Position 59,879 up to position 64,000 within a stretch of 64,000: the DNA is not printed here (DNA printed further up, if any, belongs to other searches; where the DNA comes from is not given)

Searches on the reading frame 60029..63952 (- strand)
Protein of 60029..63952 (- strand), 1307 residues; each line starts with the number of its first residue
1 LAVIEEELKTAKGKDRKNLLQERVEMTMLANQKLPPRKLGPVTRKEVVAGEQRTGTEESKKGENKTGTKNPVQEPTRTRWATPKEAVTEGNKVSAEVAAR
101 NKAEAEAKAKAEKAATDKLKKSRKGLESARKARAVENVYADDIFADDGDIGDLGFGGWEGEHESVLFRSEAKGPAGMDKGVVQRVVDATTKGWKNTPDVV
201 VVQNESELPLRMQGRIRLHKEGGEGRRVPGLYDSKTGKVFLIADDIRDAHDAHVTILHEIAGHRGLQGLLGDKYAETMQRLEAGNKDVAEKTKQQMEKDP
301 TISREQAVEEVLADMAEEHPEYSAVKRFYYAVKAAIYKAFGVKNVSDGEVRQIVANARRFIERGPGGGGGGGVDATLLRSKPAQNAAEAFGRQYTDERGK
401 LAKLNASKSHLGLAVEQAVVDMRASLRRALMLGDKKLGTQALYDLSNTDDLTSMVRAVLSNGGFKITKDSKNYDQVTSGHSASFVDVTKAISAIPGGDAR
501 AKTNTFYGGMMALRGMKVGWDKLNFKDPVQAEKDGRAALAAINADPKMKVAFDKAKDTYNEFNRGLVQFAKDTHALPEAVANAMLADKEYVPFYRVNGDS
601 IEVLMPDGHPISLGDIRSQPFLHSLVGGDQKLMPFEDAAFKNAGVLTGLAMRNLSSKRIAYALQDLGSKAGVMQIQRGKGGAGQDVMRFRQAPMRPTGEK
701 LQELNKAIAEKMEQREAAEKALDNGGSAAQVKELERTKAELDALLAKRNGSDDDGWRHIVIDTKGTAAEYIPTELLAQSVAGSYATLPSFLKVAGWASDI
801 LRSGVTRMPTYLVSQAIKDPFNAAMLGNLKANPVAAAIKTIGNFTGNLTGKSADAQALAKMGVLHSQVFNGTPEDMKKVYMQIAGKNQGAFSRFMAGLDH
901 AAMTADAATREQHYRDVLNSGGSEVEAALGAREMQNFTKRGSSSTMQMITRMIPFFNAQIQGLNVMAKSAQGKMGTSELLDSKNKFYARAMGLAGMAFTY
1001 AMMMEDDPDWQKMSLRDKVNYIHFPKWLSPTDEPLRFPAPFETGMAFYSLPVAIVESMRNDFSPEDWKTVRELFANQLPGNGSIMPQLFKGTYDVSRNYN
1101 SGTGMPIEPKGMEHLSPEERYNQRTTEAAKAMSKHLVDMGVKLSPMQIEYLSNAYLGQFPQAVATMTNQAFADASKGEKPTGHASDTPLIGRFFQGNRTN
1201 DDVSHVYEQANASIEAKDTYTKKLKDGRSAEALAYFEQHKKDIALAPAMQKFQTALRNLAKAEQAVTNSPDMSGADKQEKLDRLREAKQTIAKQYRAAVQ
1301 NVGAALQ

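Call 6: search_protein_families(library=pfam, proteins=[window:60029-63952:-])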
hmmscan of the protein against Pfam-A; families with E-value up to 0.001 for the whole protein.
window:60029-63952:- (1307 aa): 1 family
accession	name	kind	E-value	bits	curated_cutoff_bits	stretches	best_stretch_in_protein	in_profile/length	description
PF18857.6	LPD38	-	7.8e-28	98.3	27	1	1007-1188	1-187/189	Large polyvalent protein associated domain 38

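Call 23: find_related_loci(query=window:60029-63952:-, collection=viral_contigs, flank=10000)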
Query window:60029-63952:- (1307 aa) in viral_contigs; peptide patterns used: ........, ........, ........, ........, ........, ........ (x = any residue, [..] = any of these).
42 stretches matched a pattern; 20 encode a relative of the query (tblastn E <= 1e-3); 19 distinct loci.
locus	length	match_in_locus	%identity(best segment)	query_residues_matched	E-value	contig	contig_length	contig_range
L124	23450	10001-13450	95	158-1307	0e+0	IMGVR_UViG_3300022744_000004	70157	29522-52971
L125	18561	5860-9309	95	158-1307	0e+0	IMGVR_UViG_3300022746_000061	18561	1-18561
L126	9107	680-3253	34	413-1306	1e-145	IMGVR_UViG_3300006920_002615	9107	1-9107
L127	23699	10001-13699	29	57-1294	3e-141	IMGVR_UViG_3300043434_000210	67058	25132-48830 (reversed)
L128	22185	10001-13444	32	81-1296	5e-158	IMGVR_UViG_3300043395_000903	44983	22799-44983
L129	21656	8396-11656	26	161-1298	4e-77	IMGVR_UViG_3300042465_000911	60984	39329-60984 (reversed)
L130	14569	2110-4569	34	409-1295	2e-76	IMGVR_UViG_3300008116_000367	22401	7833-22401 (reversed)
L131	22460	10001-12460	34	409-1295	3e-76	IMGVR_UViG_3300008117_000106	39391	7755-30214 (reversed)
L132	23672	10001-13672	33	37-1295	6e-76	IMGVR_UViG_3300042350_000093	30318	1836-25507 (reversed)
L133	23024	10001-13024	32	237-1294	3e-72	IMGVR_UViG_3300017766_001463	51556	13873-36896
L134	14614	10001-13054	32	237-1295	3e-71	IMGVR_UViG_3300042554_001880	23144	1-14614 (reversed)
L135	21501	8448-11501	32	237-1295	3e-71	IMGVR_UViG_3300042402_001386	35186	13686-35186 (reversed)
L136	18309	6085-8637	30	380-1300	2e-67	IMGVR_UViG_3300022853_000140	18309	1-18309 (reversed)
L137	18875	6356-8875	30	380-1289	6e-67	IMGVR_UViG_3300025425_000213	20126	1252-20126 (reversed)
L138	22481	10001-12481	31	405-1295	9e-67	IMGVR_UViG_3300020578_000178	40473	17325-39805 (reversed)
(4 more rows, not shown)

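Call 25: search_protein_families(library=pfam, proteins=[L124:4997-13450:+, L124:3211-4992:+, L124:1134-3194:+, L124:45-1127:+], max_evalue=0.01)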
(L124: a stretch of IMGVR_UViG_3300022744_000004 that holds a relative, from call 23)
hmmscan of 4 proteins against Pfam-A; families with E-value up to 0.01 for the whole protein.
L124:4997-13450:+ (2818 aa): 2 families
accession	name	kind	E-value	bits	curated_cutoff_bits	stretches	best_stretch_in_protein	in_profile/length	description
PF18857.6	LPD38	-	2.2e-27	96.8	27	1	2518-2699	1-187/189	Large polyvalent protein associated domain 38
PF14362.11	DUF4407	-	0.0016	18.2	31.3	1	797-914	108-228/297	Domain of unknown function (DUF4407)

L124:3211-4992:+ (594 aa): 0 families

L124:1134-3194:+ (687 aa): 0 families

L124:45-1127:+ (361 aa): 0 families

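Call 26: search_solved_structures(query=L124:4997-13450:+, max_evalue=1)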
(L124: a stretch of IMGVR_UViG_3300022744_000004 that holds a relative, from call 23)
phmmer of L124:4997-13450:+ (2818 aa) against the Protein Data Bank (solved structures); distinct sequences matched with E-value up to 1: 2.
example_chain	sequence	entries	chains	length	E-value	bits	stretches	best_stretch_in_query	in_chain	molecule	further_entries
9s4q_24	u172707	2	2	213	0.58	10.7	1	1277-1351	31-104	Kinetochore protein SPC24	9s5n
2gki_A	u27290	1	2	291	0.71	10.4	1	1833-1904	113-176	nuclease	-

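Call 57: search_solved_structures(query=A1, max_evalue=1)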
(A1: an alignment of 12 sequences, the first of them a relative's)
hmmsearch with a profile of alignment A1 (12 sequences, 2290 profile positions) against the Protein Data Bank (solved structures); distinct sequences matched with E-value up to 1: 35.
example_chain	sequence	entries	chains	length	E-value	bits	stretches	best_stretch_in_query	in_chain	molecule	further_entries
7w1m_B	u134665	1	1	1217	4e-07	31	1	408-1131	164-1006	Structural maintenance of chromosomes protein 3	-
6wg3_B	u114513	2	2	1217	5.6e-07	30.6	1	408-1131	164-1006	Structural maintenance of chromosomes protein 3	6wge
8vjh_Q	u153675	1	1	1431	8.8e-05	23.3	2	511-872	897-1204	Tape measure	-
7tbo_A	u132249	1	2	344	0.0008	20.1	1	476-535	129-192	D12 LOV2-DARPin fusion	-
9f5w_A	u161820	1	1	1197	0.00081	20.1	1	449-1117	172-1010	Structural maintenance of chromosomes protein 2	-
7tbn_A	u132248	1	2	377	0.0015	19.2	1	466-535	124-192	D11 LOV2-DARPin fusion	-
8qv2_Sc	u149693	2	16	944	0.0025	18.4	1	362-1055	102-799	Spindle pole body component 110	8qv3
2i1j_A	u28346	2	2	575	0.0028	18.3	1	816-1078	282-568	Moesin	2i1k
7tbq_A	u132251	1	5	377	0.0031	18.1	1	473-534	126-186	D7 LOV2-DARPin fusion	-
1i84_S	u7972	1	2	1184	0.0032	18.1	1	807-1129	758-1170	SMOOTH MUSCLE MYOSIN HEAVY CHAIN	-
7tal_A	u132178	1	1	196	0.0057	17.3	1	475-534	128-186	D4_deltaDARP LOV2-DARPin fusion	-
8w41_A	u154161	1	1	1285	0.027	15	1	900-1214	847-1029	Unconventional myosin-VI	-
8bd7_F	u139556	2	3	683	0.027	15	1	611-1062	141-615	Intraflagellar transport protein 81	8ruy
4tql_A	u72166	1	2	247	0.032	14.8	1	862-1071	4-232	Three helix bundle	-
6yam_y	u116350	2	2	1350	0.033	14.7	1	807-1145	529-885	Eukaryotic translation initiation factor 3 subunit A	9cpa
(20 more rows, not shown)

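Call 58: search_protein_families(library=phrogs, proteins=[L124:4997-13450:+], max_evalue=0.001)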
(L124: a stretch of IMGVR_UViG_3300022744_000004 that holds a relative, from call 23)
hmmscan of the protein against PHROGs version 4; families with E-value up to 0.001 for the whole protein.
L124:4997-13450:+ (2818 aa): 0 families

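Call 60: find_homologous_proteins(query=window:60032-63241:-, max_evalue=1e-10)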
Query window:60032-63241:- (1070 aa): 16 proteins with E <= 1e-10 among 8000 candidates.
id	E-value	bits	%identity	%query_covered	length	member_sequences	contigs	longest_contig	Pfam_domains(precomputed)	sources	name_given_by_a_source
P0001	4.8e-238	811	44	86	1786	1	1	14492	PF18857.7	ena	-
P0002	3.3e-204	699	38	100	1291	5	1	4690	PF18857.7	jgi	jgi:hypothetical protein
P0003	4.6e-201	689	37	100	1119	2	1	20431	PF18857.7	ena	-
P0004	1.2e-193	664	36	100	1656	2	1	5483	PF18857.7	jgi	jgi:hypothetical protein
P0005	1.3e-178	615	39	83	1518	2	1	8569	PF18857.7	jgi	jgi:hypothetical protein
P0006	3.0e-174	600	35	100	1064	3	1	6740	PF18857.7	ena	-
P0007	4.2e-172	593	34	100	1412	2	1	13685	PF18857.7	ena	-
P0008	6.4e-132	460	32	52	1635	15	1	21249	PF18857.7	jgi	jgi:hypothetical protein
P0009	1.8e-124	435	30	99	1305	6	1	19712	PF18857.7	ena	-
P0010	2.1e-122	429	35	42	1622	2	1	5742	PF18857.7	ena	-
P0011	4.1e-114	401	31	51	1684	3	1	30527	PF18857.7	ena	-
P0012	5.8e-101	358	31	42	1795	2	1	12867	PF18857.7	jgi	jgi:hypothetical protein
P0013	1.9e-100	356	29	51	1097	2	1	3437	PF18857.7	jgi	jgi:hypothetical protein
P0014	9.5e-26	109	26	47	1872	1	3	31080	PF18857.7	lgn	-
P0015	3.3e-20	90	24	47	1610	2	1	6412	PF04002.21,PF18857.7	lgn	-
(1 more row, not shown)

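Call 72: predict_structure(alignment_id=A2)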
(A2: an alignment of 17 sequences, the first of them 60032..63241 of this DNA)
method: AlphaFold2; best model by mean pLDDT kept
length: 1070 residues; sequences in the alignment: 17
mean_pLDDT: 67.7   pTM: 0.50
mean pLDDT of the five models: 67.7, 62.6, 59.6, 59.0, 56.0
residues with pLDDT >= 90: 25; 70-90: 520; 50-70: 350; < 50: 175
segments of 3 or more residues with pLDDT < 50: 1-18, 123-146, 160-184, 390-392, 547-567, 588-592, 631-634, 652-654, 700-721, 723-725, 839-849, 922-933, 951-953
pLDDT, mean of each block of 10 residues (from residue 1): 33 44 54 75 83 84 78 72 70 74 58 60 40 32 46 62 40 37 60 83 84 76 87 87 87 82 78 80 68 81 86 89 88 86 78 64 63 60 52 61 77 86 89 86 76 79 85 92 87 89 84 76 87 79 55 38 47 55 53 52 66 70 69 50 57 53 65 76 82 67 40 44 51 58 67 66 69 66 68 58 55 70 59 54 41 70 65 72 67 73 79 63 46 52 55 50 61 77 84 83 81 81 78 74 78 78 64
secondary structure, 60 per line:
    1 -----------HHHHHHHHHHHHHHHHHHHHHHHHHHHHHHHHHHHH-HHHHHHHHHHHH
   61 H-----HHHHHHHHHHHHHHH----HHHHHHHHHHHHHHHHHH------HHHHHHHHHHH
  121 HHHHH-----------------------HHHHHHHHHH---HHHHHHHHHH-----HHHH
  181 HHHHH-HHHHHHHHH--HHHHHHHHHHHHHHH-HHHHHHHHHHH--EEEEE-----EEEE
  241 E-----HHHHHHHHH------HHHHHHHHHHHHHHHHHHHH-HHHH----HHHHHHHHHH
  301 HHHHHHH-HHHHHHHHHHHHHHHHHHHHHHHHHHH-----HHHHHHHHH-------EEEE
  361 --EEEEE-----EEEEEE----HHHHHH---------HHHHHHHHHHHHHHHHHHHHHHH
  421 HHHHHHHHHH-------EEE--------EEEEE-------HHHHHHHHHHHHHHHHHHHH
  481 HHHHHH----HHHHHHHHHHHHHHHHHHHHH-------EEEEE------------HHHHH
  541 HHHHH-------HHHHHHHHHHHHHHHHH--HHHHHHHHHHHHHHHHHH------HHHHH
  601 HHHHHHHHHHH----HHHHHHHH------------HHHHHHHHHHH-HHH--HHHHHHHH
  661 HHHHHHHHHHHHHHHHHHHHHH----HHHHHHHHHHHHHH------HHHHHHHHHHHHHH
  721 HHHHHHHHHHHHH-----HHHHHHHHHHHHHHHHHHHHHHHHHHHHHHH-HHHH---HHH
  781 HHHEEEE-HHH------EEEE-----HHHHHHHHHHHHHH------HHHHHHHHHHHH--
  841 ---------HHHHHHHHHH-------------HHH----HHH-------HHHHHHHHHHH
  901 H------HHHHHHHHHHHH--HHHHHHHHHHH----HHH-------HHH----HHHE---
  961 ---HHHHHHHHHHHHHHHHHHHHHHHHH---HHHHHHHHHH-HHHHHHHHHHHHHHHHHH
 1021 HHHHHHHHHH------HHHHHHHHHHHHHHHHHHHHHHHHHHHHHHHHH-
elements in order (helices of 4 or more, strands of 3 or more residues): H12-47 H49-61 H67-81 H86-103 H110-125 H149-158 H162-171 H177-185 H187-195 H198-212 H214-224 E227-231 E237-241 H247-255 H262-281 H283-286 H291-307 H309-335 H341-349 E357-360 E363-367 E373-378 H383-388 H398-430 E438-440 E449-453 H461-486 H491-511 E519-523 H536-545 H553-569 H572-589 H596-611 H616-623 H636-646 H653-682 H687-700 H707-733 H739-769 H771-774 H778-783 E784-787 E798-801 H807-820 H827-838 H850-859 H890-901 H908-919 H922-932 H964-988 H992-1001 H1003-1030 H1037-1069

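Call 74: fold_search(model_id=the predicted structure, library=pdb)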
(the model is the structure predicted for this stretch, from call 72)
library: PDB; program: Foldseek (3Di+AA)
matches with E <= 10: 109; with E <= 0.001: 0
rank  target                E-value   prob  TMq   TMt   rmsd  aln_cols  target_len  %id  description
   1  6nr7                  1.9e-01  0.07  0.07  0.07  38.9      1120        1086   12  Rerefinement of chicken vinculin (released 2020-01-29)
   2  9syj_B                2.3e-01  0.07  0.06  0.07  30.2       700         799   12  Asymmetric hexameric MmpS4-MmpL4 complex from Mycobacterium tuberculosis with "short" coiled-coil domain (released 2026-01-28)
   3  5m87                  2.4e-01  0.13  0.08  0.14  26.3       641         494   10  Crystal structure of Eremococcus coleocola manganese transporter (released 2017-01-11)
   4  9mjl                  6.1e-01  0.04  0.04  0.07  27.4       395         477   10  SOS1 IN COMPLEX WITH AN INHIBITOR (released 2025-04-02)
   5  8yfc_A                6.7e-01  0.08  0.08  0.07  26.6       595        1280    9  Human PIEZO1-A1988V-MDFIC (released 2025-01-15)
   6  8yfg_A                7.6e-01  0.08  0.08  0.07  26.6       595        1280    9  Human PIEZO1-R2456H_MDFIC (released 2025-01-22)
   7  9a66_A                8.2e-01  0.06  0.07  0.08  36.5       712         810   11  Integrative model of CLPC-CLPP by crosslinking MS and deep learning (released 2024-09-18)
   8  6whg_A                8.6e-01  0.05  0.06  0.10  30.7       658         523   12  PI3P and calcium bound full-length TRPY1 in detergent (released 2021-04-21)
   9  8be9_S                1.1e+00  0.03  0.06  0.10  25.9       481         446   11  Crystal structure of SOS1-HRas-peptidomimetic5 (released 2023-04-26)
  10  9qvm_H                1.2e+00  0.05  0.08  0.10  26.4       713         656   12  Cryo-EM reconstruction of the NEDD1 anchor protein and CDK5RAP2 bound to the gamma-tubulin ring complex (released 2025-05-21)
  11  8j0s_a                1.4e+00  0.07  0.05  0.16  21.9       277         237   11  Cryo-EM structure of Mycobacterium tuberculosis ATP synthase in complex with bedaquiline(BDQ) (released 2024-05-22)
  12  8sdy                  1.6e+00  0.03  0.07  0.11  23.8       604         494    9  Structure of rat organic anion transporter 1 (OAT1) in complex with para-aminohippuric acid (PAH) (released 2023-10-18)
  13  9drl_B                1.8e+00  0.13  0.07  0.15  23.9       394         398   13  Cryo-EM structure of the T33-549 tetrahedral cage (released 2025-08-06)
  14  9k1y_C                1.8e+00  0.03  0.09  0.11  30.3      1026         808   10  Structure of the SF3B core, harboring the R625H mutation in SF3B1, in complex with intron-U2 snRNA (released 2025-09-03)
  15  5lzr_A                1.8e+00  0.02  0.07  0.09  32.8       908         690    9  Crystal structure of Thermotoga maritima sodium pumping membrane integral pyrophosphatase in complex with tungstate an (released 2016-12-14)
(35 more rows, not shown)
